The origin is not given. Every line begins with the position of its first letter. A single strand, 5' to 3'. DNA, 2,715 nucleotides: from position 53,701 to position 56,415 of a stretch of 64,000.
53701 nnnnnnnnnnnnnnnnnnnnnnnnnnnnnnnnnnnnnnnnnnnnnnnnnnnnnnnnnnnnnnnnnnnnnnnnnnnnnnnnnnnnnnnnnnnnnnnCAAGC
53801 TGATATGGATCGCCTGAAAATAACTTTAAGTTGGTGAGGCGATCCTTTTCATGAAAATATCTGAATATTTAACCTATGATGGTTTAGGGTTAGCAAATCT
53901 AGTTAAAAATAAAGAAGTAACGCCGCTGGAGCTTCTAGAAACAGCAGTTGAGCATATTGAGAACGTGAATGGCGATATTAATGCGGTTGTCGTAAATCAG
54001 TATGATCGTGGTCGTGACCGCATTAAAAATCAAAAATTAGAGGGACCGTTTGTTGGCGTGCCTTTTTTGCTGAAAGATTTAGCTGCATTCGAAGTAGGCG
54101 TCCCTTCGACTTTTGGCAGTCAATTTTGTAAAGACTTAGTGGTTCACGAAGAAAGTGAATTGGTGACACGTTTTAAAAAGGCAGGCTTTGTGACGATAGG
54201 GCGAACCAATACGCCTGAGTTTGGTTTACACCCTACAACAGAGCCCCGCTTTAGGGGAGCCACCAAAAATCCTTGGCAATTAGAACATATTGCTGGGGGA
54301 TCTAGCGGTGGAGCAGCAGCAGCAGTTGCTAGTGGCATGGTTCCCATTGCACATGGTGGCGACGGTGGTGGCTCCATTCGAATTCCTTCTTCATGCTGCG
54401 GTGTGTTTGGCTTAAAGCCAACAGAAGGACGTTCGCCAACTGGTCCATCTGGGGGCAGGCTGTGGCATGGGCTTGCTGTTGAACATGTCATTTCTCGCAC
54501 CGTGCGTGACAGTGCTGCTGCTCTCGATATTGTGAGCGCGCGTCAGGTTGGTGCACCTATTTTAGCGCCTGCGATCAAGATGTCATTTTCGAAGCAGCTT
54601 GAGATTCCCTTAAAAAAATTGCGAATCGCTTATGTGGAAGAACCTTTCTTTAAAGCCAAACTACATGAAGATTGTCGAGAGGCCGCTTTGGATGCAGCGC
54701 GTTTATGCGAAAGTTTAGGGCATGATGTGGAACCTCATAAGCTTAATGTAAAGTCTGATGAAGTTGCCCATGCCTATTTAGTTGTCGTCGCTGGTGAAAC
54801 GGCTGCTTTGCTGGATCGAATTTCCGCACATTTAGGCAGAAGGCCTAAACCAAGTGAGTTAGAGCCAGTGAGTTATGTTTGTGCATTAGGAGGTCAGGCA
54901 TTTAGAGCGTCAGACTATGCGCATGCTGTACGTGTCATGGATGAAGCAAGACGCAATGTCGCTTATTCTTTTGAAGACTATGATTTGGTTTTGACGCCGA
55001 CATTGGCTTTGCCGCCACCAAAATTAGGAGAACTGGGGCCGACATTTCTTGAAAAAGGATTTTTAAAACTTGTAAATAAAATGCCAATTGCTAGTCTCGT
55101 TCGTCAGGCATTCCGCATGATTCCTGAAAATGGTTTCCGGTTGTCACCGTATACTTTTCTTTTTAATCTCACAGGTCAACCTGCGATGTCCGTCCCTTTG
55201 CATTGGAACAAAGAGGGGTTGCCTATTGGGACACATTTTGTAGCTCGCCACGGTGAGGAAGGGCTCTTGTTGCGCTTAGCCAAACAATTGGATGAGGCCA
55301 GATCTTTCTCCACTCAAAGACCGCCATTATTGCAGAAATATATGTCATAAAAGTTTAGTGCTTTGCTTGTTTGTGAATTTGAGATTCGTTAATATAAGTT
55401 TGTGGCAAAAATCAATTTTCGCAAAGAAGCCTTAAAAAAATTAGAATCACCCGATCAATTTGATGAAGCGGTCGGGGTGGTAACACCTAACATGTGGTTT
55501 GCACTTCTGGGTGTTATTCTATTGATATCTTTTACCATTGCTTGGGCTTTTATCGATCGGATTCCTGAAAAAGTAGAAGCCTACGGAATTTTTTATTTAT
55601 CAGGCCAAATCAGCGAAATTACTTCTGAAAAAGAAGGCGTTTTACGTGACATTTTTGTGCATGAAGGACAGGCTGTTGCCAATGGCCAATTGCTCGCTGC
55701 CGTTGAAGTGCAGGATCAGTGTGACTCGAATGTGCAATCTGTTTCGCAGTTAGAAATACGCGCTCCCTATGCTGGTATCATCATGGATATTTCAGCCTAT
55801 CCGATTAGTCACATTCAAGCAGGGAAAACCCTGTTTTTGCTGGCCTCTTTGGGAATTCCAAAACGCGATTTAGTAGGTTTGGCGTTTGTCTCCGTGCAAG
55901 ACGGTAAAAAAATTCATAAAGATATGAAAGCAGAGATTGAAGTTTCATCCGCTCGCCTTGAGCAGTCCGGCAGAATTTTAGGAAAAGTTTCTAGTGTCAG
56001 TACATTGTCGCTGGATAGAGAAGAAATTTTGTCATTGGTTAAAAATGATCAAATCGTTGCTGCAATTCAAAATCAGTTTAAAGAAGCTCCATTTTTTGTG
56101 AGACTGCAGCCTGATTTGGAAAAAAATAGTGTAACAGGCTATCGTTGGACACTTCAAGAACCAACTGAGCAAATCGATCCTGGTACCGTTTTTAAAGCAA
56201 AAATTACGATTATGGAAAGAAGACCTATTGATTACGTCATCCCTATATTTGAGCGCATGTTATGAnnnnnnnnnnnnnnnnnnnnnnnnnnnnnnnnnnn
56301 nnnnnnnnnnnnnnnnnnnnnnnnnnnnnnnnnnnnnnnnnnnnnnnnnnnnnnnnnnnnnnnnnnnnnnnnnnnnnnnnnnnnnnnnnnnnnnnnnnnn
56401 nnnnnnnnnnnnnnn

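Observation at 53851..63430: Amidase + NHLM/bacteriocin-type PCAT export cassette + giant PLD-domain protein on one strand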

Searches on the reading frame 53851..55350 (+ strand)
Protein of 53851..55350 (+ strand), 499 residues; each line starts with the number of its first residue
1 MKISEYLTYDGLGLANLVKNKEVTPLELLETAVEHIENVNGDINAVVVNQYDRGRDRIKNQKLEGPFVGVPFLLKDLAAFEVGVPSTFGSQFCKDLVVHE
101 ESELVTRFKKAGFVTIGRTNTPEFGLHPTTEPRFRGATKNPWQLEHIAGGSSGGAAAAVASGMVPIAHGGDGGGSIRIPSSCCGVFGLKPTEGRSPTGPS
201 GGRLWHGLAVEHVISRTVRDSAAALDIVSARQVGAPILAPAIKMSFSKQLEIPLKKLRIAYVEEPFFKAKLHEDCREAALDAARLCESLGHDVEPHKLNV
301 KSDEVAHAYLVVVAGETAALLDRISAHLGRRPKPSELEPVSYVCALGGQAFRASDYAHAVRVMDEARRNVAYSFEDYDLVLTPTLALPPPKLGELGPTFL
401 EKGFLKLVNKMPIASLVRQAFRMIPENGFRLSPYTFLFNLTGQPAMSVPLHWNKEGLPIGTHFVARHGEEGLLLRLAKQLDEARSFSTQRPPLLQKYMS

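Call 3: search_protein_families(library=pfam, proteins=[window:53851-55350:+], max_evalue=0.01)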
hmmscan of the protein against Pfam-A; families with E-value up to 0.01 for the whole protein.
window:53851-55350:+ (499 aa): 1 family
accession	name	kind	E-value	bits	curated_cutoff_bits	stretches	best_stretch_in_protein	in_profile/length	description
PF01425.27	Amidase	-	5.6e-91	306.3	27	1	27-474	1-445/445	Amidase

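Call 4: search_protein_families(library=ncbifam, proteins=[window:53851-55350:+], max_evalue=0.01)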
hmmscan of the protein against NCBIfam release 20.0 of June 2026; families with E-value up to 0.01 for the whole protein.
window:53851-55350:+ (499 aa): 26 families (the best 25 are shown)
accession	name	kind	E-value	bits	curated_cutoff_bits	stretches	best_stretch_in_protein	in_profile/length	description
NF005099.0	PRK06529.1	equivalog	2.4e-103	346.5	505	1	10-487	5-481/484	amidase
NF005899.0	PRK07869.1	equivalog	5.7e-97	325.5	418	1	9-487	15-465/471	amidase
NF009119.0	PRK12470.1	equivalog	5.2e-79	266.4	498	1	14-492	14-460/462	amidase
NF004815.0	PRK06169.1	equivalog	1.2e-76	258.2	506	2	13-397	14-395/471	amidase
NF004717.0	PRK06061.1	equivalog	7.1e-73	245.9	498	1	16-493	24-476/483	amidase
NF005686.0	PRK07486.1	subfamily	8e-67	226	465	2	7-384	12-393/486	amidase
NF005687.0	PRK07487.1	subfamily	1.4e-62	212.1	428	1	12-390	11-386/468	amidase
NF006631.0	PRK09201.1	equivalog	1.8e-58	198.4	461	1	14-483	12-454/466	AtzE family amidohydrolase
TIGR00132.1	gatA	equivalog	1.5e-56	192.1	481.1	2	15-325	2-312/466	Asp-tRNA(Asn)/Glu-tRNA(Gln) amidotransferase subunit GatA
NF005450.0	PRK07042.1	equivalog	2.3e-56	191.2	458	2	14-386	12-378/464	amidase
TIGR02715.1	amido_AtzE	subfamily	2.5e-54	185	425.75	1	16-482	7-446/452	AtzE family amidohydrolase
NF004816.0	PRK06170.1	equivalog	2.7e-53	181.3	503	2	14-387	17-401/493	amidase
NF005565.0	PRK07235.1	subfamily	2.1e-47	161.9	545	1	61-485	82-502/506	amidase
NF005688.0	PRK07488.1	equivalog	7.9e-42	143.7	532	1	15-326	17-317/474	indoleacetamide hydrolase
NF005460.0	PRK07056.1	subfamily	1.2e-36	126.6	447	1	20-483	19-452/457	amidase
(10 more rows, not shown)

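Call 93: search_protein_families(library=padloc, proteins=[window:53851-55350:+], max_evalue=0.001)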
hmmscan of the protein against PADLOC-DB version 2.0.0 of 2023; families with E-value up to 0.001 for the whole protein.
window:53851-55350:+ (499 aa): 0 families

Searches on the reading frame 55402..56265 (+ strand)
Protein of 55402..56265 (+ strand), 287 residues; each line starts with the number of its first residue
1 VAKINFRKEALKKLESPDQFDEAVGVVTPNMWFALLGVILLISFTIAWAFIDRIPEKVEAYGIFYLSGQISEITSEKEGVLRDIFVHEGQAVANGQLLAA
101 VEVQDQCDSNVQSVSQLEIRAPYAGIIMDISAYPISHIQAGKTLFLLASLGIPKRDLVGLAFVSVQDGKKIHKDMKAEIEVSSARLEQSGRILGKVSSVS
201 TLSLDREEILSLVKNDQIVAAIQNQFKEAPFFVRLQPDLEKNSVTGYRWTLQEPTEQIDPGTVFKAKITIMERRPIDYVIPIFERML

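Call 3: search_protein_families(library=pfam, proteins=[window:55402-56265:+], max_evalue=0.01)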
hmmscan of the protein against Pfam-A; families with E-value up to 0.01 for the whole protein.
window:55402-56265:+ (287 aa): 4 families
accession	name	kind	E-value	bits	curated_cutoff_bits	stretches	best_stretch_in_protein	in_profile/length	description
PF13437.12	HlyD_3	-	5.2e-08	34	22.2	1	119-201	2-78/106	HlyD family secretion protein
PF00364.28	Biotin_lipoyl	-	1.2e-06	28.7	22.1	1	72-100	44-72/73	Biotin-requiring enzyme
PF13533.13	Biotin_lipoyl_2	-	2.5e-05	24.4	29.8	1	72-101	2-31/32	Biotin-lipoyl like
PF16576.10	HlyD_D23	-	0.00017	21.4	30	0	112-183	104-171/214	Barrel-sandwich domain of CusB or HlyD membrane-fusion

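Call 4: search_protein_families(library=ncbifam, proteins=[window:55402-56265:+], max_evalue=0.01)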
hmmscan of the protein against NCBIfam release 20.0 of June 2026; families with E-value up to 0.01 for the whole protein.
window:55402-56265:+ (287 aa): 11 families
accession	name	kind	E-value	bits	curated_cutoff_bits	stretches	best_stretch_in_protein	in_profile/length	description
TIGR03794.1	NHLM_micro_HlyD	equivalog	4.1e-52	177.5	156.2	2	116-285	253-421/421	NHLP bacteriocin system secretion protein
TIGR01843.1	type_I_hlyD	subfamily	3.7e-16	59.1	208.65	2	32-101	5-74/422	HlyD family type I secretion periplasmic adaptor subunit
TIGR01730.1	RND_mfp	subfamily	3.8e-09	36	94.9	2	69-105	25-61/322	efflux RND transporter periplasmic adaptor subunit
NF004547.1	PRK05889.1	equivalog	0.00024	21.2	75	0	74-102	43-71/71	biotin/lipoyl-binding carrier protein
TIGR02971.1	heterocyst_DevB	subfamily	0.00047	19.7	129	0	79-118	25-65/327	ABC exporter membrane fusion protein, DevB family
NF045680.1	DiMtlExpIhpB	equivalog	0.00086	18.4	450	1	70-150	98-171/326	divalent metal ion exporter adaptor subunit IhpB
NF005457.0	PRK07051.1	equivalog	0.0016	18.5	87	0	69-102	46-79/80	acetyl-CoA carboxylase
TIGR01347.1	sucB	equivalog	0.0016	17.7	378.65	0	72-106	45-79/404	dihydrolipoyllysine-residue succinyltransferase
NF004173.0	PRK05641.1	equivalog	0.0025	18.4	199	0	71-98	122-149/153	putative acetyl-CoA carboxylase biotin carboxyl carrier protein subunit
NF010643.0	PRK14040.1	subfamily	0.0047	15.4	892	0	71-100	564-593/595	oxaloacetate decarboxylase subunit alpha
NF004309.0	PRK05704.1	equivalog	0.0075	15.7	449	0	72-112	47-87/408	2-oxoglutarate dehydrogenase complex dihydrolipoyllysine-residue succinyltransferase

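Call 61: find_homologous_proteins(query=A3, max_evalue=1e-20)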
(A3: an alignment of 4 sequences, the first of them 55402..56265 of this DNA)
Query A3 (4 sequences) (287 aa, profile of the alignment): 27 proteins with E <= 1e-20 among 8000 candidates.
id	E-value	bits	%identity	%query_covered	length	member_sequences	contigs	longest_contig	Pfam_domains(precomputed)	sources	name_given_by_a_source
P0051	5.5e-160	549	75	100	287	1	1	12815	PF25973.1,PF00364.29,PF25919.1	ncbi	-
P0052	1.7e-159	548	93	100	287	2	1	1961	PF25973.1,PF00364.29,PF25919.1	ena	-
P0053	1.8e-157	541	68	100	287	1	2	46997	PF25973.1,PF00364.29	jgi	jgi:multidrug resistance efflux pump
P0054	6.8e-146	503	44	98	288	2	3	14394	PF25973.1,PF25997.1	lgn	-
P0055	8.4e-137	473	48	98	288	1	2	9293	PF25973.1,PF00364.29,PF25919.1,PF25997.1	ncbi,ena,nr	ncbi:MAG: HlyD family efflux transporter periplasmic adaptor subunit [bacterium]|nr:HlyD family effl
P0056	1.3e-111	390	48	96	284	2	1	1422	PF25973.1,PF25984.1,PF00364.29,PF25919.1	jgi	-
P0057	3.4e-91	323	44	100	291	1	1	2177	PF25973.1,PF00364.29,PF25919.1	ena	-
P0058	5.5e-45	172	36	57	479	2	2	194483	PF25973.1,PF25917.1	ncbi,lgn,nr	ncbi:NHLP bacteriocin system secretion protein [Nostoc calcicola FACHB-389]|nr:NHLP bacteriocin syst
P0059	1.2e-43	167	32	57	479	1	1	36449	PF25973.1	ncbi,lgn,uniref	ncbi:MAG: NHLP bacteriocin system secretion protein [Nostoc sp.]|uniref:NHLP bacteriocin system secr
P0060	1.8e-43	167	32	57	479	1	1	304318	PF25973.1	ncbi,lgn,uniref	ncbi:NHLP bacteriocin system secretion protein [Nostoc sp.]|uniref:NHLP bacteriocin system secretion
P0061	2.3e-43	166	33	57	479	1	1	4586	PF25973.1,PF25984.1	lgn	-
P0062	3.6e-43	166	32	57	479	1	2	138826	PF25973.1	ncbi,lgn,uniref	ncbi:MAG: NHLP bacteriocin system secretion protein [Nostoc sp.]|uniref:NHLP bacteriocin system secr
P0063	3.6e-43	166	32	57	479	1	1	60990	PF25973.1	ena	-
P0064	3.6e-43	166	32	57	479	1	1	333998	PF25973.1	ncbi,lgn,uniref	ncbi:NHLP bacteriocin system secretion protein [Nostoc sp.]|uniref:NHLP bacteriocin system secretion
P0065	1.4e-41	161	31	57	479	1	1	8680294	PF25973.1,PF25984.1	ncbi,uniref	ncbi:NHLP bacteriocin system secretion protein [Nostoc sp. DSM 114161]|uniref:NHLP bacteriocin syste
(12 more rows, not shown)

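Call 62: find_encoding_contigs(protein=P0055, flank=10000, max_places=3)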
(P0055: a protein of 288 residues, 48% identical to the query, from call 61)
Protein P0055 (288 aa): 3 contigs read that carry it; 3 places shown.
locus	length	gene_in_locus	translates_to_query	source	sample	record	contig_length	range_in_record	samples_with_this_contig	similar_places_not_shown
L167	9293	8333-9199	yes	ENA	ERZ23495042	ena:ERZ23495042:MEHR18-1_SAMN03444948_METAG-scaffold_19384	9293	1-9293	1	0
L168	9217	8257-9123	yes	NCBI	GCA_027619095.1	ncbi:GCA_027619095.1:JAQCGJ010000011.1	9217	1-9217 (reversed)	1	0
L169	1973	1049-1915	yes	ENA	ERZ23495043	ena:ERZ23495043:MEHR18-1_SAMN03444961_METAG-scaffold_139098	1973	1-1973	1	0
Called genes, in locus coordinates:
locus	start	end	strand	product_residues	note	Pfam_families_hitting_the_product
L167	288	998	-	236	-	-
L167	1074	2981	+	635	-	-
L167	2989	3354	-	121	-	PF01242:PTPS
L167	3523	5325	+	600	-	PF21710:Spt6_S1 (faint), PF00575:S1, PF24685:OB_RRP5_4th (faint), PF00575:S1, PF23459:S1_RRP5, PF00575:S1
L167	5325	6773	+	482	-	PF00919:UPF0004, PF04055:Radical_SAM, PF18693:TRAM_2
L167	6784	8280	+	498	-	PF01425:Amidase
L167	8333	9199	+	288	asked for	PF25919:BSH_CusB (faint), PF00364:Biotin_lipoyl (faint), PF25973:BSH_CzcB (faint), PF25997:BSH_YhbJ (faint)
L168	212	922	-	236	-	-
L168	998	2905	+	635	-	-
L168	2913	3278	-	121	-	PF01242:PTPS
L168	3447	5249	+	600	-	PF21710:Spt6_S1 (faint), PF00575:S1, PF24685:OB_RRP5_4th (faint), PF00575:S1, PF23459:S1_RRP5, PF00575:S1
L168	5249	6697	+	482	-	PF00919:UPF0004, PF04055:Radical_SAM, PF18693:TRAM_2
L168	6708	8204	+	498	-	PF01425:Amidase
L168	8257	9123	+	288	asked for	PF25919:BSH_CusB (faint), PF00364:Biotin_lipoyl (faint), PF25973:BSH_CzcB (faint), PF25997:BSH_YhbJ (faint)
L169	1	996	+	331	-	?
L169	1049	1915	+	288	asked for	PF25919:BSH_CusB (faint), PF00364:Biotin_lipoyl (faint), PF25973:BSH_CzcB (faint), PF25997:BSH_YhbJ (faint)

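Call 63: find_encoding_contigs(protein=P0054, flank=10000, max_places=3)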
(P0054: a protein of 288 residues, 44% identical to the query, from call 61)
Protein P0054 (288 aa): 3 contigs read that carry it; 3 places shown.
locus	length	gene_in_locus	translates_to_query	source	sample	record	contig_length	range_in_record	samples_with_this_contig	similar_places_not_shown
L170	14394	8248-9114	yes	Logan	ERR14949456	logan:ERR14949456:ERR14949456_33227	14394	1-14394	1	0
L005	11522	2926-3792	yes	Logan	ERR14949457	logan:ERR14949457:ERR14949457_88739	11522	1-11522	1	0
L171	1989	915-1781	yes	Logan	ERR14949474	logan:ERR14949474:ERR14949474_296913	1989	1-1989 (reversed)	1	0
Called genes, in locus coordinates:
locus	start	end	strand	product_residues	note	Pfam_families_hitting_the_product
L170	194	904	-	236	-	-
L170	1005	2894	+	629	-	-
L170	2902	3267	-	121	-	PF01242:PTPS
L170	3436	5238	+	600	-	PF21710:Spt6_S1 (faint), PF00575:S1, PF24685:OB_RRP5_4th (faint), PF00575:S1, PF23459:S1_RRP5, PF00575:S1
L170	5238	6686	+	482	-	PF00919:UPF0004, PF04055:Radical_SAM, PF18693:TRAM_2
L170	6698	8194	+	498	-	PF01425:Amidase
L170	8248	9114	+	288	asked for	PF25973:BSH_CzcB (faint), PF25997:BSH_YhbJ (faint)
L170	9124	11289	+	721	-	PF03412:Peptidase_C39, PF13529:Peptidase_C39_2 (faint), PF00664:ABC_membrane, PF00005:ABC_tran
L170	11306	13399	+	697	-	PF00664:ABC_membrane, PF00005:ABC_tran, PF09818:ABC_ATPase (faint), PF02463:SMC_N (weak)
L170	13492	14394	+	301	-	?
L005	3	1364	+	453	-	?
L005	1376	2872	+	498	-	PF01425:Amidase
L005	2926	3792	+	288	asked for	PF25973:BSH_CzcB (faint), PF25997:BSH_YhbJ (faint)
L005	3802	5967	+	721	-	PF03412:Peptidase_C39, PF13529:Peptidase_C39_2 (faint), PF00664:ABC_membrane, PF00005:ABC_tran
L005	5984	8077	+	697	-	PF00664:ABC_membrane, PF00005:ABC_tran, PF09818:ABC_ATPase (faint), PF02463:SMC_N (weak)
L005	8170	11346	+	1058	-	PF13091:PLDc_2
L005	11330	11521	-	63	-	?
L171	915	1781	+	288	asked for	PF25973:BSH_CzcB (faint), PF25997:BSH_YhbJ (faint)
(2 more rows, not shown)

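Call 93: search_protein_families(library=padloc, proteins=[window:55402-56265:+], max_evalue=0.001)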
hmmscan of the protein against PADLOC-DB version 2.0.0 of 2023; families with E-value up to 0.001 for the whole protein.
window:55402-56265:+ (287 aa): 0 families
